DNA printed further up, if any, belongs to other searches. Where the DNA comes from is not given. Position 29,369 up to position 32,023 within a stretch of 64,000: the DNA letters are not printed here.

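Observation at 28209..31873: Class-I aminotransferase translationally coupled (GTGA) to a divergent, extended transketolase-family TPP enzyme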

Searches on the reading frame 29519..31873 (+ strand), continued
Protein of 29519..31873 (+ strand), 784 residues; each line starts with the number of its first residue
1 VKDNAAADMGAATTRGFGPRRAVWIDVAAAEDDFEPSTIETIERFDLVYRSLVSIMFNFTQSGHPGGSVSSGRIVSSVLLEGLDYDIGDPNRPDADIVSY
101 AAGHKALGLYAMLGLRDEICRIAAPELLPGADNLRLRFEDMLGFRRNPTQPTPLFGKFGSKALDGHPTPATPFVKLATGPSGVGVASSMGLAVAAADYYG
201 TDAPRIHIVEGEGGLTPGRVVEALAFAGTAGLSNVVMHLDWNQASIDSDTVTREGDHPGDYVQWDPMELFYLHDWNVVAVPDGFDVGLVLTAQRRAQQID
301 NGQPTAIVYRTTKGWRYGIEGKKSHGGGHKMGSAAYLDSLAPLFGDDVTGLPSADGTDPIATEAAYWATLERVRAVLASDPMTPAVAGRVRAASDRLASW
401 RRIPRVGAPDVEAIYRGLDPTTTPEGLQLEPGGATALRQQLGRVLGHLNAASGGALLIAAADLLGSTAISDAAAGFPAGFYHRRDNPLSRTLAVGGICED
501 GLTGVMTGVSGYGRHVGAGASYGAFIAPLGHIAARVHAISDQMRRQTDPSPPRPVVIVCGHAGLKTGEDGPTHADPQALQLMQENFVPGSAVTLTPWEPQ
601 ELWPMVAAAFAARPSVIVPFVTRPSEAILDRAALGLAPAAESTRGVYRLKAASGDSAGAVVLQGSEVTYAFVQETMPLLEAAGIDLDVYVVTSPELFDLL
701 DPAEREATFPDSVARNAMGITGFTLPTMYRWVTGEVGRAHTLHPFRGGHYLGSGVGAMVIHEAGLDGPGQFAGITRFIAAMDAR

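Call 38: search_solved_structures(query=A1, max_evalue=0.00001, show_alignments=3)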
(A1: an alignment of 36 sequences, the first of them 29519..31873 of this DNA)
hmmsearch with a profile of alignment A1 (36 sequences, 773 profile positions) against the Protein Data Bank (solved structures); distinct sequences matched with E-value up to 0.00001: 41.
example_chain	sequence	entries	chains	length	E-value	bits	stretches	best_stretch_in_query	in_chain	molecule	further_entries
6rjb_A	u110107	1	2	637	1.1e-25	93.1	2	148-314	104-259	Transketolase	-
6ha3_A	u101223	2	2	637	1.3e-25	92.9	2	148-314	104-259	Transketolase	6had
3mos_A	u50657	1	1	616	1.3e-25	92.9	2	148-314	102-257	Transketolase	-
4kxu_A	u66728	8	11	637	1.3e-25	92.9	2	148-314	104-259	Transketolase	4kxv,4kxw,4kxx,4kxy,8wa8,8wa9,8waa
3ooy_A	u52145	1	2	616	1.5e-25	92.7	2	148-312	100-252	Transketolase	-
8r3o_A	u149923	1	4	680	1.9e-25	92.4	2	143-314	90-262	Transketolase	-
5vrb_A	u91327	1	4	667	1.4e-21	79.5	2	143-323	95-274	Transketolase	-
3kom_A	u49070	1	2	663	2.4e-21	78.8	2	143-304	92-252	Transketolase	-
3hyl_A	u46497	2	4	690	2.9e-21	78.5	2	143-358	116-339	Transketolase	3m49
7wrr_A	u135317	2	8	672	1.6e-20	76.1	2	142-237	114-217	Transketolase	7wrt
2e6k_A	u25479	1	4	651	2.3e-20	75.6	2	142-237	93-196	Transketolase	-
6yak_AAA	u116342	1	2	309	2.7e-20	75.3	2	22-104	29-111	N-terminal component of the split chain transketolase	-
3uk1_A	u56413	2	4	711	5e-20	74.4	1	142-315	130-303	Transketolase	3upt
8r3p_A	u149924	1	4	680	5.7e-19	70.9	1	143-713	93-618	Transketolase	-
4xeu_A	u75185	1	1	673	5.9e-19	70.9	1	143-704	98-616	Transketolase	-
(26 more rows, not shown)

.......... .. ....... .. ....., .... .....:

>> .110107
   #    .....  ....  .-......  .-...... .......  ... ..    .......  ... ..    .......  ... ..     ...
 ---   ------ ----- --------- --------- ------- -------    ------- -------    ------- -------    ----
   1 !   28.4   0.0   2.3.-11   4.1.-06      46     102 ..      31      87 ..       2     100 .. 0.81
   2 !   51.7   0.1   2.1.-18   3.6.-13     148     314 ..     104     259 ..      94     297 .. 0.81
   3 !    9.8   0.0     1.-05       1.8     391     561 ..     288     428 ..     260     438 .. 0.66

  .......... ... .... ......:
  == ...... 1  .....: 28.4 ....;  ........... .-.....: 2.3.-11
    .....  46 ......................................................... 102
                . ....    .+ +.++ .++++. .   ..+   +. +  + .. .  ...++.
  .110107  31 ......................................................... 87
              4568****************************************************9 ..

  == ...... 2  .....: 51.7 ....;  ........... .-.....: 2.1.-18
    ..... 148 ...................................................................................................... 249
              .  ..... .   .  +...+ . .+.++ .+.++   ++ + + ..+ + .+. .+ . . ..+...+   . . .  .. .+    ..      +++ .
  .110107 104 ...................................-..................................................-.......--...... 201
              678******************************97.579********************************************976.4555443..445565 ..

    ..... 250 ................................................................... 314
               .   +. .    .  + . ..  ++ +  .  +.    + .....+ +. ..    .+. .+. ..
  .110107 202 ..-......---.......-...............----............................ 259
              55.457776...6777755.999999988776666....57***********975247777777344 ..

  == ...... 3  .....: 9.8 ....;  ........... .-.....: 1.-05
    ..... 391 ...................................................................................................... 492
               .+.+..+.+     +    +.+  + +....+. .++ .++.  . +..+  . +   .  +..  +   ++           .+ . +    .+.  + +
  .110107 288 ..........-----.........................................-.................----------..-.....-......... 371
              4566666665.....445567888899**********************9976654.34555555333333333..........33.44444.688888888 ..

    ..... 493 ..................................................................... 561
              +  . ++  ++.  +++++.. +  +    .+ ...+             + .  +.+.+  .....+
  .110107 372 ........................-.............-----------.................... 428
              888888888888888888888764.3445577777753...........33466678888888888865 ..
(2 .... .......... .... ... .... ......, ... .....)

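Call 40: find_encoding_contigs(protein=P0001, flank=10000, max_places=3)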
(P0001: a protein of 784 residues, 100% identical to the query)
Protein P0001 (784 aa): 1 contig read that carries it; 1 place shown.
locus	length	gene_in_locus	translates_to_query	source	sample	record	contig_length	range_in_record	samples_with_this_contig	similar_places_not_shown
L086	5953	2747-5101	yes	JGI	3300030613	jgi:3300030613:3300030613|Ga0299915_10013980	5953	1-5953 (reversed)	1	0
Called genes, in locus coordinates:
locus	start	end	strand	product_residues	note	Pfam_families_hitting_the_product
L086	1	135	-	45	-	?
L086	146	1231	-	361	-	PF25213:HVO_A0261_N (faint), PF01022:HTH_5, PF09339:HTH_IclR (weak), PF12840:HTH_20, PF13412:HTH_24 (weak)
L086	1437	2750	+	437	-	PF00155:Aminotran_1_2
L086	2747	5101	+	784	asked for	PF00456:Transketolase_N, PF02779:Transket_pyr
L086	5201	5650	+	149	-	-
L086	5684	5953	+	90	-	?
